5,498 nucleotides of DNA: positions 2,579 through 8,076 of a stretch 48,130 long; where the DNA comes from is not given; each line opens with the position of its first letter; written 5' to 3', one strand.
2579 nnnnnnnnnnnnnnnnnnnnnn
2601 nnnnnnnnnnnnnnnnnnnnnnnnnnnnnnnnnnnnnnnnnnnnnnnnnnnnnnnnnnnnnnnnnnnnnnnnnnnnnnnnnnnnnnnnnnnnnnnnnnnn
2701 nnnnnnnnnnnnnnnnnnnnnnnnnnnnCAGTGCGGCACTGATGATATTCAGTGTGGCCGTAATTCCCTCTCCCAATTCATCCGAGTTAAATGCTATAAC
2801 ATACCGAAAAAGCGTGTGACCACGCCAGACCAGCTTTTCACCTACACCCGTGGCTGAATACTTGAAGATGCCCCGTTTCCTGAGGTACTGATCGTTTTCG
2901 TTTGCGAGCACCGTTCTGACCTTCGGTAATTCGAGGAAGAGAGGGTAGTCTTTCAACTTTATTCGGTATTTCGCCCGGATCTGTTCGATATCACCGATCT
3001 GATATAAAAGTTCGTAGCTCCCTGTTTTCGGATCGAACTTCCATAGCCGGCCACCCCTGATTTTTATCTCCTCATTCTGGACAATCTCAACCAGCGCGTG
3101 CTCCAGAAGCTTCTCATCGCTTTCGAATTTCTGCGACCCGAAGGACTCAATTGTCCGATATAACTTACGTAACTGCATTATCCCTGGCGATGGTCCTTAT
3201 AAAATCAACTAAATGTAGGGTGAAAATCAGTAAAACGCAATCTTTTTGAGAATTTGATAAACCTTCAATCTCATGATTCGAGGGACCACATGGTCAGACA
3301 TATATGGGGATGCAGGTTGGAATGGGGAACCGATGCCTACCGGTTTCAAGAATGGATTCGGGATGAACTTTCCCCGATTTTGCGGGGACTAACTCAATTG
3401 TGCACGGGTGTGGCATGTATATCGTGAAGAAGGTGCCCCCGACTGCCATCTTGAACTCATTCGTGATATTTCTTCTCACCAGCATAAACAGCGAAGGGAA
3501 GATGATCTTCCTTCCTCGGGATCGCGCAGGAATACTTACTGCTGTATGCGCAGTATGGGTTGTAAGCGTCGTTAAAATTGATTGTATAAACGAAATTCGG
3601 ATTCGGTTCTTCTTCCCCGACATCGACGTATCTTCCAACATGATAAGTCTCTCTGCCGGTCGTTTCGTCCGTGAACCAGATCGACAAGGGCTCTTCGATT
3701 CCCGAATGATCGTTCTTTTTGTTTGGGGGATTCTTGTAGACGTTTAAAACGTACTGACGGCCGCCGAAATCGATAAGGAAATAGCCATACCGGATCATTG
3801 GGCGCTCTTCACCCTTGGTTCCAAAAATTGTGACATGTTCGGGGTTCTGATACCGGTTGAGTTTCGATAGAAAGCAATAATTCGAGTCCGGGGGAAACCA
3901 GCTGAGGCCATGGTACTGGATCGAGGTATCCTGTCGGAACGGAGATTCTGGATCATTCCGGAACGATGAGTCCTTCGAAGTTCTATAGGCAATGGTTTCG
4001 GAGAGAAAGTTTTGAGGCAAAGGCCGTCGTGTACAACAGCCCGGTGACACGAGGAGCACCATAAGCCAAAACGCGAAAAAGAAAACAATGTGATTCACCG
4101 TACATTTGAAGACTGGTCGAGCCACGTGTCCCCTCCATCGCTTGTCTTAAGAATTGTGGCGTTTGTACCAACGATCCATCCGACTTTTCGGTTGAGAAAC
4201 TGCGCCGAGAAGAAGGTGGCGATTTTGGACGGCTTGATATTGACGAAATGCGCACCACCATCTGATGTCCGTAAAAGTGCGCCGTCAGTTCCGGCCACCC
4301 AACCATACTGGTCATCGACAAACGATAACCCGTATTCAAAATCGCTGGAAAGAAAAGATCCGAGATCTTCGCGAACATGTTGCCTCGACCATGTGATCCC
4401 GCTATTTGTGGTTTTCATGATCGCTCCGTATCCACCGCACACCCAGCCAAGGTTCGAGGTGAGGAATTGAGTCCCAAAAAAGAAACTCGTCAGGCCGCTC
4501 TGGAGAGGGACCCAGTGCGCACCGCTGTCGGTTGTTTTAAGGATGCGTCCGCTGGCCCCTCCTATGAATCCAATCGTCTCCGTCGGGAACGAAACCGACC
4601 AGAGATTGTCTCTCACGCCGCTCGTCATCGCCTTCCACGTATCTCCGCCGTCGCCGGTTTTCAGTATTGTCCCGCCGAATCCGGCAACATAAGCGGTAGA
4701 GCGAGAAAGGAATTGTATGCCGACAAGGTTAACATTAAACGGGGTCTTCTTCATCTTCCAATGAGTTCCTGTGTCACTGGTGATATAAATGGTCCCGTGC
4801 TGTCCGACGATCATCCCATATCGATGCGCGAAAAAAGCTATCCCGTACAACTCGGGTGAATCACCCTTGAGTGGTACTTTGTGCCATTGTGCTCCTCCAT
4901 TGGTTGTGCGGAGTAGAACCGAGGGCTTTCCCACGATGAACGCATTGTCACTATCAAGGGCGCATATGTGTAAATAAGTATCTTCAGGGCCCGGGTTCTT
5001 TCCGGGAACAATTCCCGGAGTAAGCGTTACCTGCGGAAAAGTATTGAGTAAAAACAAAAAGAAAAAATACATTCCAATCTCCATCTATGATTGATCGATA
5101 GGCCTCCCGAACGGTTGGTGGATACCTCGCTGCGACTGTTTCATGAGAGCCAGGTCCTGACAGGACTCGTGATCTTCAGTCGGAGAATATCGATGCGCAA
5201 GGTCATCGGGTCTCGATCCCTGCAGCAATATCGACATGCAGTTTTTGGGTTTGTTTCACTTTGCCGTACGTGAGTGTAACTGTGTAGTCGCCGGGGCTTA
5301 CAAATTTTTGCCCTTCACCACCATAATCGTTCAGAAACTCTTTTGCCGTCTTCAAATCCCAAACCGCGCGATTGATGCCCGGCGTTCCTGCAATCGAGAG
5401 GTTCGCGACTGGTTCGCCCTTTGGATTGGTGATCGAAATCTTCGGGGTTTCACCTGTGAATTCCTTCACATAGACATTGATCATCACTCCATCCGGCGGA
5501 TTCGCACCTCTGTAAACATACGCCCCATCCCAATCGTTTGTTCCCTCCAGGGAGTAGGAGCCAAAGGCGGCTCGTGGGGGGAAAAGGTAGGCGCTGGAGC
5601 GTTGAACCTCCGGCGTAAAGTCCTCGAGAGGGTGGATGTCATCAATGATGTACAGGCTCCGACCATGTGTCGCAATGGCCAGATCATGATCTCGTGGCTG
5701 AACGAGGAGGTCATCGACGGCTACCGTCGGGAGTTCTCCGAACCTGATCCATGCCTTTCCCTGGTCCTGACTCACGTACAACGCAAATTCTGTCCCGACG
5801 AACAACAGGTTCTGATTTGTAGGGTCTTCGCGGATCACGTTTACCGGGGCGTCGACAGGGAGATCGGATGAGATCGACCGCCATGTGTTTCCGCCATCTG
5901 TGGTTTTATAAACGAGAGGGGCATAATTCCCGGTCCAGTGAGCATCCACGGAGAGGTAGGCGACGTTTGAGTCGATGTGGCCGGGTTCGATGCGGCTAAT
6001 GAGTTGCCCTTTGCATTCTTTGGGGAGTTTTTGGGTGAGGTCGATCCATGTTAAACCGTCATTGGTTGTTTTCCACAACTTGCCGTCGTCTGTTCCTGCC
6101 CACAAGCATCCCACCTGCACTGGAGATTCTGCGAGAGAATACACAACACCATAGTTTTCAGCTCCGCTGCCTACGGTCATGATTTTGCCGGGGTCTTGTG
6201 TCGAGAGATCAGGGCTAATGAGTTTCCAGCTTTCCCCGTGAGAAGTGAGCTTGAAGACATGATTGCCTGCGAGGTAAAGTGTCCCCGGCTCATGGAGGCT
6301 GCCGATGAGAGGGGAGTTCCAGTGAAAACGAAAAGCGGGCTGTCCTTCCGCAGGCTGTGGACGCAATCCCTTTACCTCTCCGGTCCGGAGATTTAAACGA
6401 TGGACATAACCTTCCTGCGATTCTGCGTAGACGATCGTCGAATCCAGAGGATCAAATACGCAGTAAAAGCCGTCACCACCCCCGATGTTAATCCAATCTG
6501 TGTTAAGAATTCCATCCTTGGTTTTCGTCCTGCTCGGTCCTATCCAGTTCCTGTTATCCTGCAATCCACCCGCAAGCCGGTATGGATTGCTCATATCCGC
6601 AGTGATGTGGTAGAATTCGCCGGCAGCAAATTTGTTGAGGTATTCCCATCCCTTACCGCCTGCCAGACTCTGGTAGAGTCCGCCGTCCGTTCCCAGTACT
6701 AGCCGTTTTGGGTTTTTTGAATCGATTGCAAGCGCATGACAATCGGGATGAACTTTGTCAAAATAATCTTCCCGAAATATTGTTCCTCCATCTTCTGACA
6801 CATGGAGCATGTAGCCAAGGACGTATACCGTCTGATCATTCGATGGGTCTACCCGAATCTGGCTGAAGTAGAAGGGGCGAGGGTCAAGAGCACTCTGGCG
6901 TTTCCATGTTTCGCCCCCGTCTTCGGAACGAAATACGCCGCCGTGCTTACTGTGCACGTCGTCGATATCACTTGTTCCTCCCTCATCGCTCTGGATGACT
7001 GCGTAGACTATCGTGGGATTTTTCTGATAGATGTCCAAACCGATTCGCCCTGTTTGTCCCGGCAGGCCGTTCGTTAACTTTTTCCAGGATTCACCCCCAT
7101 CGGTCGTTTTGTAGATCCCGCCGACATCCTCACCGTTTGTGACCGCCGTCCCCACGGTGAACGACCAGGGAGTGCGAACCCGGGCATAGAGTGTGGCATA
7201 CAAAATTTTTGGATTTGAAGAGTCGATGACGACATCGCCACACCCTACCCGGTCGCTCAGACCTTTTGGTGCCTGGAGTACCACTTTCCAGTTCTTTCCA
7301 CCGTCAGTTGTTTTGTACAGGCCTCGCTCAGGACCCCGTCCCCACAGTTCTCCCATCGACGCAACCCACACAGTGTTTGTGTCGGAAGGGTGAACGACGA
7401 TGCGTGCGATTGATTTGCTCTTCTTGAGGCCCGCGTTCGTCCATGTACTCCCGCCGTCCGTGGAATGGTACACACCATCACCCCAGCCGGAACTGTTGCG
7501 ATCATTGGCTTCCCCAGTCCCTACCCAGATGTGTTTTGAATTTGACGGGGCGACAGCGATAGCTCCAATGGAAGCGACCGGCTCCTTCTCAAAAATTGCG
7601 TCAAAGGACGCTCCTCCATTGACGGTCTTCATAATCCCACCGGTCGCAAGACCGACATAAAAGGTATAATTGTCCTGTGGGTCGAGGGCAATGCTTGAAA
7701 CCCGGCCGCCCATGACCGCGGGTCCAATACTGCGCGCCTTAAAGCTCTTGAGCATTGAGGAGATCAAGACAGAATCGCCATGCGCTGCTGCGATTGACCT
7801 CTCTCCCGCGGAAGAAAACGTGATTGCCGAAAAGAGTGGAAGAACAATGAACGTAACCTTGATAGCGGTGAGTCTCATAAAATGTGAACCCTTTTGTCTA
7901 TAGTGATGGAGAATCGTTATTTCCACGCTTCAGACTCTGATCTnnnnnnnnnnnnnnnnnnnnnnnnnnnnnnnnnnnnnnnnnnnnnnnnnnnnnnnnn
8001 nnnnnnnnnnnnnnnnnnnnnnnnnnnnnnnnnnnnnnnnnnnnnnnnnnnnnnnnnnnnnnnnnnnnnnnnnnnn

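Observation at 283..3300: Self-contained GAF-PP2C(SpoIIE) phosphatase plus HerA-like ATPase cassette: candidate undescribed HerA-partner system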

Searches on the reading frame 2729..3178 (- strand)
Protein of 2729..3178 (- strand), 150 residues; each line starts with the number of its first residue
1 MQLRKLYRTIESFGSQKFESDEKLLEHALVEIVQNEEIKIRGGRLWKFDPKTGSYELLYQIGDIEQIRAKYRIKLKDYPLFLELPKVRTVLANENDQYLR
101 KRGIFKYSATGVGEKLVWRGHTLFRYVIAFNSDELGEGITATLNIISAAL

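Call 45: search_solved_structures(query=A2, max_evalue=10)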
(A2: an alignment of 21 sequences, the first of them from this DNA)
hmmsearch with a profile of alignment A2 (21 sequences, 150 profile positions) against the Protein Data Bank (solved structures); distinct sequences matched with E-value up to 10: 0.

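Call 55: predict_structure(alignment_id=A2)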
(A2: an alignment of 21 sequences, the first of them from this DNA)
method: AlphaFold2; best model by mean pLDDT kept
length: 150 residues; sequences in the alignment: 21
mean_pLDDT: 81.3   pTM: 0.79
mean pLDDT of the five models: 81.3, 74.0, 73.6, 71.2, 70.6
residues with pLDDT >= 90: 39; 70-90: 82; 50-70: 29; < 50: 0
segments of 3 or more residues with pLDDT < 50: none
pLDDT, mean of each block of 10 residues (from residue 1): 66 79 90 79 92 93 87 84 86 61 73 90 92 70 77
secondary structure, 60 per line:
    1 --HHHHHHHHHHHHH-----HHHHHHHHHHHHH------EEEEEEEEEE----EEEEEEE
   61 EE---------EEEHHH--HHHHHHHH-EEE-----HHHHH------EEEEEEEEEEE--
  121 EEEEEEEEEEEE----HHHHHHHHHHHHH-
elements in order: H3-15 H21-33 E40-49 E54-62 E72-74 H80-87 E89-91 H97-101 E108-118 E121-132 H137-149

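Call 57: fold_search(model_id=the predicted structure, library=pdb)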
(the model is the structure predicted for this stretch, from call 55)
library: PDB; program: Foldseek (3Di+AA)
matches with E <= 10: 762; with E <= 0.001: 26
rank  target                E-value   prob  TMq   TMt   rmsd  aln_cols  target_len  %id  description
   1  6oei                  5.6e-05  1.00  0.63  0.43   5.0       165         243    9  Yeast Spc42 N-terminal coiled-coil fused to PDB: 3K2N (released 2019-04-24)
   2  3ci6_B                9.2e-05  1.00  0.66  0.61   4.6       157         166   16  Crystal structure of the GAF domain from Acinetobacter phosphoenolpyruvate-protein phosphotransferase (released 2008-05-13)
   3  9f4i_A                1.0e-04  1.00  0.66  0.37   5.6       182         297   13  Room temperature structure of Glycine max phyA in Pfr (released 2025-01-08)
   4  3ci6_A                1.1e-04  1.00  0.65  0.63   4.6       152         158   17  Crystal structure of the GAF domain from Acinetobacter phosphoenolpyruvate-protein phosphotransferase (released 2008-05-13)
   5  9er4_B                1.4e-04  1.00  0.70  0.37   4.9       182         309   11  Room temperature structure of Glycine max phyA in Pr (released 2025-01-08)
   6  8r44_A                1.5e-04  1.00  0.70  0.36   5.0       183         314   12  PAS-GAF bidomain of Glycine max phytochrome A (released 2025-01-08)
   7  9f4i_B                1.5e-04  1.00  0.68  0.37   5.7       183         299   14  Room temperature structure of Glycine max phyA in Pfr (released 2025-01-08)
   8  6tc7_AAA              1.7e-04  1.00  0.71  0.37   4.7       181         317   11  PAS-GAF bidomain of Glycine max phytochromeA (released 2020-05-06)
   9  3k2n_A                2.0e-04  1.00  0.60  0.53   5.2       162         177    9  The crystal structure of sigma-54-dependent transcriptional regulator domain from Chlorobium Tepidum TLS (released 2010-01-19)
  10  5w10_C                2.0e-04  1.00  0.55  0.50   5.4       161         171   13  Lcd1 GAF domain in complex with cAMP ligand (released 2017-06-28)
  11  8r45_A                2.4e-04  1.00  0.71  0.36   4.8       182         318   13  Phytochromobilin-adducted PAS-GAF bidomain of Glycine max phytochrome A (released 2025-01-08)
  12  5w10_D                2.9e-04  1.00  0.54  0.50   5.8       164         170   13  Lcd1 GAF domain in complex with cAMP ligand (released 2017-06-28)
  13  6tc7_BBB              3.1e-04  1.00  0.69  0.36   3.9       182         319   13  PAS-GAF bidomain of Glycine max phytochromeA (released 2020-05-06)
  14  9iuz_B                3.1e-04  1.00  0.68  0.22   5.1       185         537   11  Constitutively active mutant(Y276H) of Arabidopsis phytochrome B(phyB) in complex with phytochrome-interacting factor  (released 2024-10-02)
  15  5w10_B                3.7e-04  1.00  0.59  0.53   5.0       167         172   13  Lcd1 GAF domain in complex with cAMP ligand (released 2017-06-28)
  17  5w10_A                4.5e-04  1.00  0.58  0.52   5.1       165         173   13  Lcd1 GAF domain in complex with cAMP ligand (released 2017-06-28)
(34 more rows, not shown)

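Call 60: search_protein_representatives(alignment_id=A2)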
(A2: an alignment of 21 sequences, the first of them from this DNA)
Query: 21 sequences, 150 profile positions. Proteins with E-value up to 0.001 (for the whole library): 81; up to 1e-10: 67; up to 1e-30: 25. The best 81 are listed.
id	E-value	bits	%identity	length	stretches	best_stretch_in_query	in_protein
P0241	3.6e-61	221.7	-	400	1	1-150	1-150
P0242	4.9e-54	198.5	-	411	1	1-150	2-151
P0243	8.3e-53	194.5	-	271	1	1-150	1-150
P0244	1.8e-51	190.2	-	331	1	1-150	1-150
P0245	3.1e-48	179.7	-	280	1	1-150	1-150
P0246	3.0e-45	170.0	-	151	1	1-145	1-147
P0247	6.2e-45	169.0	-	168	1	1-149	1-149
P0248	8.1e-44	165.4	-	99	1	1-99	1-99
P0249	3.4e-43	163.3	-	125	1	1-125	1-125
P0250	4.7e-42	159.6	-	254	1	1-148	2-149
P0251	8.4e-42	158.8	-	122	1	1-116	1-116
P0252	3.9e-40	153.4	-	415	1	1-149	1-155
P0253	4.5e-39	149.9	-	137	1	1-133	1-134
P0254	4.9e-39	149.8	-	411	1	1-150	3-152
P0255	6.8e-39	149.4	-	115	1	1-92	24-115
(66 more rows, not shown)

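Call 63: find_related_loci(query=A3, collection=metagenome_contigs, flank=6000)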
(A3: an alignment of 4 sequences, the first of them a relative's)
Query A3 (417 aa) in metagenome_contigs; peptide patterns used: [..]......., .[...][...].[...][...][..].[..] (x = any residue, [..] = any of these).
600 stretches matched a pattern (row limit reached: there are more); 548 encode a relative of the query (tblastn E <= 1e-3); the best 80 are kept; 80 distinct loci.
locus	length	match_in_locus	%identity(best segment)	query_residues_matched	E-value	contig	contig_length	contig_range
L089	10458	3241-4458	49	12-416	2e-134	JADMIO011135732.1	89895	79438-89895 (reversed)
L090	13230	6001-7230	58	5-417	3e-158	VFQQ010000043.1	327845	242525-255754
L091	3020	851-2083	49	8-416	7e-135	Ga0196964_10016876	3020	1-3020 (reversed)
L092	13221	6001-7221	49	12-416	3e-129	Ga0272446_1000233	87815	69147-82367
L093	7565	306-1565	47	5-416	3e-127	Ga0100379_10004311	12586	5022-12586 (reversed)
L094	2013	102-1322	46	12-416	5e-135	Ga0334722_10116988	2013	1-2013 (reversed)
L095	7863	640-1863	46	12-416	5e-120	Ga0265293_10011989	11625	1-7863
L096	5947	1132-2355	46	12-416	4e-120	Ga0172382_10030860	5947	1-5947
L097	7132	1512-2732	47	12-416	2e-119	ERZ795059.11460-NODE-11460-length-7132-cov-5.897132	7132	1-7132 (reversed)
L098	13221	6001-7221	47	12-416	1e-118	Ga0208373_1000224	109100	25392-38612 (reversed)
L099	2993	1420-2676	48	1-417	6e-122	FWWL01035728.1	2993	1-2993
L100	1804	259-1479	44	12-416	6e-124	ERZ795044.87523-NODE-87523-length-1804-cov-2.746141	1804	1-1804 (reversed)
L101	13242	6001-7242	46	6-416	4e-115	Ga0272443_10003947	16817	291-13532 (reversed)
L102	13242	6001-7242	43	10-416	5e-109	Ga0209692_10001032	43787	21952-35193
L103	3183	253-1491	42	12-417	9e-109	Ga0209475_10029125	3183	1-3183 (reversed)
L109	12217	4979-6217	39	12-416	1e-100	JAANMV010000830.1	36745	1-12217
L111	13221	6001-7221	53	8-416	5e-145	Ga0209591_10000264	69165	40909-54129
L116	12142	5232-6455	33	12-416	8e-86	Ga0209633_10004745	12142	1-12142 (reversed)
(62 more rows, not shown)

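Call 81: search_protein_families(library=pfam, proteins=[L096:199-1092:+, L101:5085-5978:+, L109:3935-4840:+, L109:2409-3938:+, L109:6270-6650:+, L116:3832-5103:+, L116:6464-7777:+, L111:5336-5998:+, L096:2389-4167:+], max_evalue=0.001)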
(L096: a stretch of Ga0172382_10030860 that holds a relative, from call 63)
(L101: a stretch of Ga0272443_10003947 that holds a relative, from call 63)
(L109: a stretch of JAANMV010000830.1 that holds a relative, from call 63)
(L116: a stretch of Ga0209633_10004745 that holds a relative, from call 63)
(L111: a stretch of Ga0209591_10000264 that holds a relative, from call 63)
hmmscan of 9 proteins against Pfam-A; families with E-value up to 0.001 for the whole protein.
L096:199-1092:+ (297 aa): 1 family
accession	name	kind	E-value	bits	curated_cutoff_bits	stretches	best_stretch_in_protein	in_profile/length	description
PF00701.28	DHDPS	-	1.7e-91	306.4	22.1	1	6-292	2-288/289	Dihydrodipicolinate synthetase family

L101:5085-5978:+ (297 aa): 1 family
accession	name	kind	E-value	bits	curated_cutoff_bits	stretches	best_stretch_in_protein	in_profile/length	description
PF00701.28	DHDPS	-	2e-90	302.9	22.1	1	6-290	2-286/289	Dihydrodipicolinate synthetase family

L109:3935-4840:+ (301 aa): 1 family
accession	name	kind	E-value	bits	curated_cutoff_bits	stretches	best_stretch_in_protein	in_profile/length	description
PF03631.20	Virul_fac_BrkB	-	3.7e-44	151.7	33.7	1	34-294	2-257/259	Virulence factor BrkB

L109:2409-3938:+ (509 aa): 1 family
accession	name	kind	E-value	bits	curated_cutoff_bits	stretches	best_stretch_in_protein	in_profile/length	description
PF00221.24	Lyase_aromatic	-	1.6e-201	670.5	27.3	1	11-470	1-466/466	Aromatic amino acid lyase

L109:6270-6650:+ (126 aa): 1 family
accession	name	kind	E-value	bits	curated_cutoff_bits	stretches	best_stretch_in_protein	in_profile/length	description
PF01597.25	GCV_H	-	4.8e-44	149.6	22.2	1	7-123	1-118/122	Glycine cleavage H-protein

L116:3832-5103:+ (423 aa): 2 families
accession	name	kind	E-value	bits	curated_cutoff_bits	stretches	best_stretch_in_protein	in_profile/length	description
PF09471.16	Peptidase_M64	-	1.4e-67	228.5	26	2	167-370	6-209/302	IgA Peptidase M64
PF16217.10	M64_N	-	2.2e-43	147.2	27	1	20-140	1-121/122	Peptidase M64 N-terminus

L116:6464-7777:+ (437 aa): 9 families
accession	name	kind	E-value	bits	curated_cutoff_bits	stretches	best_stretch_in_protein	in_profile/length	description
PF01512.22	Complex1_51K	-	3.3e-42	144.4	31.2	1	8-147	2-149/150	Nuo51 FMN-binding domain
PF13534.11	Fer4_17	-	4.7e-16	59.5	22.2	1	249-310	1-60/61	4Fe-4S dicluster domain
PF13375.12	RnfC_N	-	6e-13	49.1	25.6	1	370-431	23-83/101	RnfC Barrel sandwich hybrid domain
PF10531.15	SLBB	-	6.2e-10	39.2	27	1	160-205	2-53/55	SLBB domain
PF13187.11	Fer4_9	-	4e-05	24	27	1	249-309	1-50/52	4Fe-4S dicluster domain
PF12838.12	Fer4_7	-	5.8e-05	23.9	27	1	250-308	2-50/52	4Fe-4S dicluster domain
PF13237.11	Fer4_10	-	9.2e-05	22.7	25.5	0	244-261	3-20/53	4Fe-4S dicluster domain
PF13183.11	Fer4_8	-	0.00012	23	27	1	248-309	3-67/68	4Fe-4S dicluster domain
PF01597.25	GCV_H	-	0.00046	20.5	22.2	0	394-431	40-77/122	Glycine cleavage H-protein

L111:5336-5998:+ (220 aa): 1 family
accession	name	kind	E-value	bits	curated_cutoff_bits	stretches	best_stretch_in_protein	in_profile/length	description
PF02190.22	LON_substr_bdg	-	1.2e-26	94.3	28.7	1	16-194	2-199/200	ATP-dependent protease La (LON) substrate-binding domain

L096:2389-4167:+ (592 aa): 3 families
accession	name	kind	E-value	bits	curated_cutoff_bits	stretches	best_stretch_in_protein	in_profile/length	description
PF00152.25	tRNA-synt_2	-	5.4e-125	417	25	1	123-561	1-307/308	tRNA synthetases class II (D, K and N)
PF02938.19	GAD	-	1.9e-21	76.5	23.4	1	314-407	1-95/95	GAD domain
PF01336.31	tRNA_anti-codon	-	6.1e-12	45.7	27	1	23-103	1-72/75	OB-fold nucleic acid binding domain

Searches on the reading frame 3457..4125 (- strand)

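Call 19: search_protein_families(library=pfam, proteins=[window:3457-4125:-], max_evalue=0.01)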
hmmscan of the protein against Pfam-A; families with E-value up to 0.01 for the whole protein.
window:3457-4125:- (222 aa): 1 family
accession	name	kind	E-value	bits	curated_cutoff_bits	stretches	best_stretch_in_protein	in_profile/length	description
PF07920.16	DUF1684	-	1e-35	123.5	25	1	70-218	2-139/139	Protein of unknown function (DUF1684)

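Call 75: search_protein_families(library=padloc, proteins=[window:3457-4125:-], max_evalue=0.00001)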
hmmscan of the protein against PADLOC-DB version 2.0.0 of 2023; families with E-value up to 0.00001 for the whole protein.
window:3457-4125:- (222 aa): 0 families

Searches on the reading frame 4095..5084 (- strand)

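Call 19: search_protein_families(library=pfam, proteins=[window:4095-5084:-], max_evalue=0.01)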
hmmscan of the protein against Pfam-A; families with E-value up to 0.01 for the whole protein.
window:4095-5084:- (329 aa): 2 families
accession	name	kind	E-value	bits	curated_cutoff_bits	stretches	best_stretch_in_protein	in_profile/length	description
PF14870.12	PSII_BNR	-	2.8e-36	125.8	27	4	109-243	9-147/303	Photosynthesis system II assembly factor YCF48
PF15902.12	Sortilin-Vps10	-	7.8e-13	48.4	33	1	57-165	3-124/446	Sortilin, neurotensin receptor 3,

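Call 75: search_protein_families(library=padloc, proteins=[window:4095-5084:-], max_evalue=0.00001)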
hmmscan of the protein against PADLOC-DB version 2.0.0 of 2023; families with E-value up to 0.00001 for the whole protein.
window:4095-5084:- (329 aa): 0 families

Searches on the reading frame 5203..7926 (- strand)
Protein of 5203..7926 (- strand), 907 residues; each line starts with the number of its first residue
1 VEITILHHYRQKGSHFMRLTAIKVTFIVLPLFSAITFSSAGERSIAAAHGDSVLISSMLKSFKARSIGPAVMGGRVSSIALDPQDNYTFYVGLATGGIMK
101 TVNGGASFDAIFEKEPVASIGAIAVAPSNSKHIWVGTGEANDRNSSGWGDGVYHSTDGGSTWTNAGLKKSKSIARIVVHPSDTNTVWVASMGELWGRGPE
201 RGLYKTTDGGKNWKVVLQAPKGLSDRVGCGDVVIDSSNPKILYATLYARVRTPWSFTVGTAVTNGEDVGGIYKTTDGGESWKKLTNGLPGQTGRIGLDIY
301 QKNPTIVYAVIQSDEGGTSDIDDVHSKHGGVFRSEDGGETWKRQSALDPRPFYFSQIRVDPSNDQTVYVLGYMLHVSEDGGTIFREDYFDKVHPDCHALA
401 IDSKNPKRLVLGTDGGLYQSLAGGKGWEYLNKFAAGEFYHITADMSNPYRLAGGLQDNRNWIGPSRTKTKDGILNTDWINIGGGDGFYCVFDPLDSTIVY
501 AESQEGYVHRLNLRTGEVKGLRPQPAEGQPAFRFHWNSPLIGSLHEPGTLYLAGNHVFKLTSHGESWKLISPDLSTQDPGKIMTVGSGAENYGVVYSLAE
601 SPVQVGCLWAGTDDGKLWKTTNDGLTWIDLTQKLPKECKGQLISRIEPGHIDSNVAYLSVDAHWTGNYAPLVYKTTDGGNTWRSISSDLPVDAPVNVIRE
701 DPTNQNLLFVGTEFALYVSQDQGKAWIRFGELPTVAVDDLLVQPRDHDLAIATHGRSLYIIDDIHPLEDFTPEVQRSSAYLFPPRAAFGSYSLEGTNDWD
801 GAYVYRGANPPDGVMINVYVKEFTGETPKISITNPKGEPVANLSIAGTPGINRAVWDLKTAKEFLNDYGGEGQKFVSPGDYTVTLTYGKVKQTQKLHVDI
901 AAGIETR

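Call 19: search_protein_families(library=pfam, proteins=[window:5203-7926:-], max_evalue=0.01)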
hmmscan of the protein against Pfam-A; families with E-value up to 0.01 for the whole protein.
window:5203-7926:- (907 aa): 6 families
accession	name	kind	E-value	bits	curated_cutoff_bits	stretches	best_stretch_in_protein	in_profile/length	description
PF15902.12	Sortilin-Vps10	-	1.3e-29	103.7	33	5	152-287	3-115/446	Sortilin, neurotensin receptor 3,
PF14870.12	PSII_BNR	-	1.2e-12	48.1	27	0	330-443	39-153/303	Photosynthesis system II assembly factor YCF48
PF02012.26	BNR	-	2.6e-05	24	27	0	332-343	1-12/12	BNR/Asp-box repeat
PF13088.12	BNR_2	-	0.0019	18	31.4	0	328-354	84-107/277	BNR repeat-like domain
PF15899.11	BNR_6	-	0.0063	16.9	27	0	332-343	2-13/14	BNR-Asp box repeat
PF24316.1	Tli3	-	0.0066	17.2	27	0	138-170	70-104/129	T6SS Tli3 immunity protein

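Call 75: search_protein_families(library=padloc, proteins=[window:5203-7926:-], max_evalue=0.00001)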
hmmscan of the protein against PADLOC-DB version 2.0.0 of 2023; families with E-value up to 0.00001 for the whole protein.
window:5203-7926:- (907 aa): 0 families
